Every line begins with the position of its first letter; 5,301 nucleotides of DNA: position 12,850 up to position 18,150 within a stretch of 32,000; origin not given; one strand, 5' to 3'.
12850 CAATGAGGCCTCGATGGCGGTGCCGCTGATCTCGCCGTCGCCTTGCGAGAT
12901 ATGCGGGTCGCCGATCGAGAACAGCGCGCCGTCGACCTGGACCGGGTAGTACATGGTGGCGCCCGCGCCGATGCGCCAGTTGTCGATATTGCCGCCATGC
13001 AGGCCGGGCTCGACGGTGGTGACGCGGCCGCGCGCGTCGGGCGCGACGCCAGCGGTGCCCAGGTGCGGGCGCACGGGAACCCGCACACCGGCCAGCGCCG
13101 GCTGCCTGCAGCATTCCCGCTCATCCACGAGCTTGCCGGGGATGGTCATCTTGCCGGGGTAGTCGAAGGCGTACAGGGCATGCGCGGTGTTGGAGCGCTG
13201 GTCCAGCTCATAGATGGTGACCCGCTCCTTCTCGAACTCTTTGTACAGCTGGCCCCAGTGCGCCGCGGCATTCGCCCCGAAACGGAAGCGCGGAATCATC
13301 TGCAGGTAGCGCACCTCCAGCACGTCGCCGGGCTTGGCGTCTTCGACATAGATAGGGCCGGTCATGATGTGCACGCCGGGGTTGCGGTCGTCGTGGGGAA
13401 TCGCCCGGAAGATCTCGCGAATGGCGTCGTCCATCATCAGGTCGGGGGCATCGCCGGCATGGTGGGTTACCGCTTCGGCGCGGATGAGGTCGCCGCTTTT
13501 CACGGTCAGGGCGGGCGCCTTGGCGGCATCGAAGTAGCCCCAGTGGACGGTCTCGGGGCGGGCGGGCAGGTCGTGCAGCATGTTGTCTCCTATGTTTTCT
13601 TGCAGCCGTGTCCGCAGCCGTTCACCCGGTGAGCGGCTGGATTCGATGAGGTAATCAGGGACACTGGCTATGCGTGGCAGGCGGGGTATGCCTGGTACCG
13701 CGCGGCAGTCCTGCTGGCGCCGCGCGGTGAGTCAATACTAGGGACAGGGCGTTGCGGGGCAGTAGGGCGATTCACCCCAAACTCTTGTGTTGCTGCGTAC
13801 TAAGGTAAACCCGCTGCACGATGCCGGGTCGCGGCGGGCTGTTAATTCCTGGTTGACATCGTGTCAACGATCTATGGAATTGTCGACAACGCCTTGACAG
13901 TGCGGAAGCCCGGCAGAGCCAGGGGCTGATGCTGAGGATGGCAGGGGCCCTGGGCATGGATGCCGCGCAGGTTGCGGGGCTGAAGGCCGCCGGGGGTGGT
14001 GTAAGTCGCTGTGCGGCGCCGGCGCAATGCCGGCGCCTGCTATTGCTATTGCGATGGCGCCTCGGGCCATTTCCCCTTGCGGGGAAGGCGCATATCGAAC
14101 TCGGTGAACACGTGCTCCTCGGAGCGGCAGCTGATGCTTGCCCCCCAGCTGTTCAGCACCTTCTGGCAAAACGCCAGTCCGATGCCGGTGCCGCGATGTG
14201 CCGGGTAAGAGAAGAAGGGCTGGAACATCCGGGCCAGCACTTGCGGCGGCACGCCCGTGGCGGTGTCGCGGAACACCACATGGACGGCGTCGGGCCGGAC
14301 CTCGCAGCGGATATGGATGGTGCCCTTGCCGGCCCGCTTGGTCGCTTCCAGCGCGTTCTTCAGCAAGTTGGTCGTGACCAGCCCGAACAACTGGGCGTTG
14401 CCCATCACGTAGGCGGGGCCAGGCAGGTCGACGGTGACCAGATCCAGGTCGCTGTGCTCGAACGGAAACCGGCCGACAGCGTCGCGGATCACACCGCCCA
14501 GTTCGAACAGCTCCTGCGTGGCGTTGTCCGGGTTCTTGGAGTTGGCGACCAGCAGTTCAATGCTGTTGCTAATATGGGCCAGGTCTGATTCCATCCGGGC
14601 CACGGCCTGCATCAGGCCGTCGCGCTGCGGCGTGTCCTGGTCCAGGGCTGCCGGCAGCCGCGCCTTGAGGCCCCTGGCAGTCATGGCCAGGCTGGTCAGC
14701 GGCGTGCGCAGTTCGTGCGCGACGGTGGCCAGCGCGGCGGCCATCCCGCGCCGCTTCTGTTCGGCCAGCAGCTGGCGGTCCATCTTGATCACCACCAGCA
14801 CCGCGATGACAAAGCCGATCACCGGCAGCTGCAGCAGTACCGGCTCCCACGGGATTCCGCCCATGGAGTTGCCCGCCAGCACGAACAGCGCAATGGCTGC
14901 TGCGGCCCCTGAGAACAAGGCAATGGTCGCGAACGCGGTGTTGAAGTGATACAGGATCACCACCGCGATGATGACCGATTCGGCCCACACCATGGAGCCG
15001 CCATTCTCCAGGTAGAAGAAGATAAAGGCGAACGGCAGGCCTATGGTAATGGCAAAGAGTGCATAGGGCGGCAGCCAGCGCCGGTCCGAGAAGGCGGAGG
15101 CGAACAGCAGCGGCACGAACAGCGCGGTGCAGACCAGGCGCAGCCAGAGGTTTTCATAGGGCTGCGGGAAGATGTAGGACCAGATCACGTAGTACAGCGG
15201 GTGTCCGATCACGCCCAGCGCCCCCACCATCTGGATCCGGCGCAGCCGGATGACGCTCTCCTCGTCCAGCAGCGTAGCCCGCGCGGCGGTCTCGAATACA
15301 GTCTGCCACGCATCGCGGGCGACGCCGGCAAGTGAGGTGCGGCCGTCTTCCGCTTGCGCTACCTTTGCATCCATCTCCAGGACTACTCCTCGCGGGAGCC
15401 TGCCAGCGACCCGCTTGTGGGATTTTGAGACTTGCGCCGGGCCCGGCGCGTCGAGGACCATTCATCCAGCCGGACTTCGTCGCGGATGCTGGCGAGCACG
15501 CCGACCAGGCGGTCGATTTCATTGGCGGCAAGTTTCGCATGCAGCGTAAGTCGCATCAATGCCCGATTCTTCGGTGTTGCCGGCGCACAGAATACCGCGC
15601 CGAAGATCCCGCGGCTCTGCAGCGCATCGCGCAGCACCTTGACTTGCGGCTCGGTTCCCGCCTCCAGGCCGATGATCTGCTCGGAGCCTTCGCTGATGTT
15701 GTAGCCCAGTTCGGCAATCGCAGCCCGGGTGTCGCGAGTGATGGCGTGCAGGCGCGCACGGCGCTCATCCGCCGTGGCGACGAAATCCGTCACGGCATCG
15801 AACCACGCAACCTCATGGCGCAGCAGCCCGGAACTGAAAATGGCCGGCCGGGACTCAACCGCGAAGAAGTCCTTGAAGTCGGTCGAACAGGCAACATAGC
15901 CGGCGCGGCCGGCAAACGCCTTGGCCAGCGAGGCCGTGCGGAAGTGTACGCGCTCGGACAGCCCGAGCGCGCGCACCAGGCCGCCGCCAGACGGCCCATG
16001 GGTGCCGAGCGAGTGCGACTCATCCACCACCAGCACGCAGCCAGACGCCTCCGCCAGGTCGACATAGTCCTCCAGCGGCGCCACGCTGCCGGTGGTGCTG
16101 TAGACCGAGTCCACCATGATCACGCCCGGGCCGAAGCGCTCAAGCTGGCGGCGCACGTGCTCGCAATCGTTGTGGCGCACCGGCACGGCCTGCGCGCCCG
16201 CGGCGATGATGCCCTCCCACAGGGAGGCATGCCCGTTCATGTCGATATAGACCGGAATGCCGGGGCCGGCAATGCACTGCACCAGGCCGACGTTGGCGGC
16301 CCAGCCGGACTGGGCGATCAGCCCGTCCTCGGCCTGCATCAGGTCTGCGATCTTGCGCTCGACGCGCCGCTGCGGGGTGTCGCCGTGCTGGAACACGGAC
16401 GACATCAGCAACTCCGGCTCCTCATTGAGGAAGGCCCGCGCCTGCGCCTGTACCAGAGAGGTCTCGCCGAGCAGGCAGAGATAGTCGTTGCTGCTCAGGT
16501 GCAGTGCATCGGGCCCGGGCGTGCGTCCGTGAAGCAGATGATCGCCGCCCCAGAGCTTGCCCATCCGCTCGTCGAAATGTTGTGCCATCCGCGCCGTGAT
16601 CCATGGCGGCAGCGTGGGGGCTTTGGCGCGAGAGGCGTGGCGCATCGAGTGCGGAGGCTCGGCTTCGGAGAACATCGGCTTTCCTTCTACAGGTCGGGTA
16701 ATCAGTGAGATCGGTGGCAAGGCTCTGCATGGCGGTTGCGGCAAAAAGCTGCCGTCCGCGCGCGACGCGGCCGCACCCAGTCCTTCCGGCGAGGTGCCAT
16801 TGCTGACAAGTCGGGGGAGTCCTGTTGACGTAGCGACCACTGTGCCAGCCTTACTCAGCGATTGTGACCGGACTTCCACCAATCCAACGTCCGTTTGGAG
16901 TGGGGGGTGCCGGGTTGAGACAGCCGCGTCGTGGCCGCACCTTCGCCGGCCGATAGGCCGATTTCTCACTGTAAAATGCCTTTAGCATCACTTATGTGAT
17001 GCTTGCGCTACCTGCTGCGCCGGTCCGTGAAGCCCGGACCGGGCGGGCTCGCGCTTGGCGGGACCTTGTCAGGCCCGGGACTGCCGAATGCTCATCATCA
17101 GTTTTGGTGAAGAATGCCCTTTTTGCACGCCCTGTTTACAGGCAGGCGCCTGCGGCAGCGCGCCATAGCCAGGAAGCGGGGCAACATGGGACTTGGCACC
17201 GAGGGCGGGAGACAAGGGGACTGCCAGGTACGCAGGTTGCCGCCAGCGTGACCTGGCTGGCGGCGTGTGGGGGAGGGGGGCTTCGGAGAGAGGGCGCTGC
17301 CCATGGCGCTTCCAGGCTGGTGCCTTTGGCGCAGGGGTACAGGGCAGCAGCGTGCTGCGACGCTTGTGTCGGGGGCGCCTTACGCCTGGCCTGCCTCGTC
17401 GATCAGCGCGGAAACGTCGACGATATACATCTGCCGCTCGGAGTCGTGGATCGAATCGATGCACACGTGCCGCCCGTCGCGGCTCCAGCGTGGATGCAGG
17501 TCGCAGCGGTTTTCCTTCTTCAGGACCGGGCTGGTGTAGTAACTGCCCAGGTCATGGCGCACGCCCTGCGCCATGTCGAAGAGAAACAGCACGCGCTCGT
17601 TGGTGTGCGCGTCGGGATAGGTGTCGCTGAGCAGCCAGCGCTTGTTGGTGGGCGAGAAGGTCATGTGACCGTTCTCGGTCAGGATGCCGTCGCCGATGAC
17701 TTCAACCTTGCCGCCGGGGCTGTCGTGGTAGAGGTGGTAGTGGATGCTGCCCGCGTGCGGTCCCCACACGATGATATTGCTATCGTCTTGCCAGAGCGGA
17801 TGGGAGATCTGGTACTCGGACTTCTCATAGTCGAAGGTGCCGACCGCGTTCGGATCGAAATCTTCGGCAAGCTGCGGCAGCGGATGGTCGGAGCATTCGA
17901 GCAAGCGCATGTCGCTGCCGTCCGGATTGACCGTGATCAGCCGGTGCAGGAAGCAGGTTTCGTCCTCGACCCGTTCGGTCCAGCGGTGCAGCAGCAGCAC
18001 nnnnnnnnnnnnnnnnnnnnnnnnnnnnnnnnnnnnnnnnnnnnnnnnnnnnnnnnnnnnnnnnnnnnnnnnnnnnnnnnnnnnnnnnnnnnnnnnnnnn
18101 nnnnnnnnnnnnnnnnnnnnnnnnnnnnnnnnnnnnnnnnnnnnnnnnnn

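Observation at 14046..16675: CqsA/CqsS-type alpha-hydroxyketone quorum-sensing pair in a high-GC betaproteobacterial background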

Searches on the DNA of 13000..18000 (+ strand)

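Call 7: search_dna_similar(query=window:13000-18000:+, collection=plasmids, mode=near, max_rows=15)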
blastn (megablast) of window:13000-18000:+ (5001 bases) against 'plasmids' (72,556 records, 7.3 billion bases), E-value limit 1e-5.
Records with a match: 3; places in all: 3; records where one place covers at least 80% of the query: 0.
Best place of each record, by identity: 80-90% 2; 60-80% 1.
By first word of the organism name: Cupriavidus 3.
By predicted mobility (MOB-suite, as given by PLSDB): mobilizable 2; non-mobilizable 1.
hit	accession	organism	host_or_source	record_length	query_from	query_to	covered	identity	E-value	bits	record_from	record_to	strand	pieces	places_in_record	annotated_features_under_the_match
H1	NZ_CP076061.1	Cupriavidus sp. EM10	Pure-cultured cell,sewage water sludge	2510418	2442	3615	23%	79.2%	0e+0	806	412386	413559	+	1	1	none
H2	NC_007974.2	Cupriavidus metallidurans CH34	-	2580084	4426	5001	12%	81.8%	6e-131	477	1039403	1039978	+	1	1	none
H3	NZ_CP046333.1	Cupriavidus metallidurans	sedimentation pond in a zinc factory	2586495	4426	5001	12%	81.8%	6e-131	477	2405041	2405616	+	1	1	none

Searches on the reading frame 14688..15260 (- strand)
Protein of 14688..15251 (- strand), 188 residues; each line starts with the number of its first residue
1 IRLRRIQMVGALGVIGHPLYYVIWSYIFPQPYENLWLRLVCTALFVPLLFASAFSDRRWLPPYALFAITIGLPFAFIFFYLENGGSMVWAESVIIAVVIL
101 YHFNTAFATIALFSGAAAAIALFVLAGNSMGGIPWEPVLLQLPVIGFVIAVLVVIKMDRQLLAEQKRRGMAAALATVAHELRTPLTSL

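Call 37: find_homologous_proteins(query=window:14688-15251:-, max_evalue=0.001)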
Query seq(188 aa) (188 aa): 5 proteins with E <= 0.001 among 2968 candidates.
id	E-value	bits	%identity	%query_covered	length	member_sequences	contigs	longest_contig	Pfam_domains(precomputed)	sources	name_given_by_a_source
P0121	3.0e-53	199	52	99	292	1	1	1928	PF00512.32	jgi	jgi:two-component system CAI-1 autoinducer sensor kinase/phosphatase CqsS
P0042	1.2e-49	187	74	63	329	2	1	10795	PF02518.32,PF00512.32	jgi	-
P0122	3.3e-44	169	68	54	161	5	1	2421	-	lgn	-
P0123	6.2e-42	162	76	49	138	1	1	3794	-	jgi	jgi:two-component system CAI-1 autoinducer sensor kinase/phosphatase CqsS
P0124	9.7e-39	151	85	43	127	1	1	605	-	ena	-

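Call 48: search_dna_similar(query=window:14730-15260:-, collection=plasmids, mode=protein, max_rows=40, max_evalue=0.001)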
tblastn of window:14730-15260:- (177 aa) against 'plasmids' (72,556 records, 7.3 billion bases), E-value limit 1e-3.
Records with a match: 14; places in all: 14; records where one place covers at least 80% of the query: 2.
Best place of each record, by identity: 80-90% 1; 60-80% 1; <60% 12.
By first word of the organism name: Vibrio 5; Rhodanobacter 2; Polaromonas 2; Cupriavidus 1; Ralstonia 1; Dyella 1; Tistrella 1; Paraburkholderia 1.
By predicted mobility (MOB-suite, as given by PLSDB): non-mobilizable 12; conjugative 2.
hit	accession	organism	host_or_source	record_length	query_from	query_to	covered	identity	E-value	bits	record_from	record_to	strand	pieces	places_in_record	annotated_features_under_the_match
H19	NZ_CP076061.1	Cupriavidus sp. EM10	Pure-cultured cell,sewage water sludge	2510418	1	177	100%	81.9%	4e-81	268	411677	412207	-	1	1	none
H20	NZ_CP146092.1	Ralstonia sp. RRA.1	-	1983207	1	177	100%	71.2%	9e-69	233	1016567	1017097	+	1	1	none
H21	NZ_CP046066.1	Vibrio sp. THAF191d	pure culture,Surface of a polyethylene ...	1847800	8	105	55%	41.7%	1e-15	81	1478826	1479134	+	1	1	none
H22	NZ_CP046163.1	Vibrio sp. THAF191c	pure culture,Surface of a polyethylene ...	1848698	8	105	55%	41.7%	1e-15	81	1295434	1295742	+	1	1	none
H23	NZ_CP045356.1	Vibrio sp. THAF64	pure culture,Surface of a sandy ...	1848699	8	105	55%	41.7%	1e-15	81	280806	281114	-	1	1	none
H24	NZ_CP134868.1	Dyella sp. BiH032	Soil,soil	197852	7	104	55%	41.0%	9e-13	72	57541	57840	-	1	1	HAMP domain-containing sensor histidine kinase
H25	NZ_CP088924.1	Rhodanobacter thiooxydans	soil,well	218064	8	104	55%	39.4%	2e-12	71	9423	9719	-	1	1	HAMP domain-containing sensor histidine kinase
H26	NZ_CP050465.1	Vibrio campbellii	single cell,seawater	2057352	8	102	54%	39.2%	1e-13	75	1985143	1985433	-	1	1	none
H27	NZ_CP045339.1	Vibrio sp. THAF190c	pure culture,Surface of a polyethylene ...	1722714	8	100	53%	40.0%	2e-13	74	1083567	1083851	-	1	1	none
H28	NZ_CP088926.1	Rhodanobacter denitrificans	soil,well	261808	8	104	55%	36.4%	5e-11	67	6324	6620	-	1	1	HAMP domain-containing sensor histidine kinase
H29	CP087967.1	Polaromonas sp. P1-6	cell culture,cave ground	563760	8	107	56%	34.6%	1e-8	60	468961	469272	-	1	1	hypothetical protein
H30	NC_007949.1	Polaromonas sp. JS666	-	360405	8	107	56%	32.7%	6e-7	56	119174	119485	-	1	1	HAMP domain-containing sensor histidine kinase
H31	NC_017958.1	Tistrella mobilis KA081020-065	-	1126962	16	95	45%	39.0%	6e-8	58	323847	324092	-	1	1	record has no annotation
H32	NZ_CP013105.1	Paraburkholderia caribensis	-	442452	12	93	46%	34.8%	8e-6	52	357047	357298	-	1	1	response regulator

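Call 50: get_annotated_region(hit=H26, flank=4000)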
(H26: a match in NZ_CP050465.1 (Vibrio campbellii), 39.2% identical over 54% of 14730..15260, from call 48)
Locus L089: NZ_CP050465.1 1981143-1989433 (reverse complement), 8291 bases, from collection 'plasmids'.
description: Vibrio campbellii strain LJC015 plasmid unnamed1, complete sequence
organism: Vibrio campbellii (NCBI taxid 680)
taxonomy: Bacteria; Pseudomonadota; Gammaproteobacteria; Vibrionales; Vibrionaceae; Vibrio; Vibrio campbellii
host: -; source: single cell,seawater; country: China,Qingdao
typing (MOB-suite, as given by PLSDB): non-mobilizable
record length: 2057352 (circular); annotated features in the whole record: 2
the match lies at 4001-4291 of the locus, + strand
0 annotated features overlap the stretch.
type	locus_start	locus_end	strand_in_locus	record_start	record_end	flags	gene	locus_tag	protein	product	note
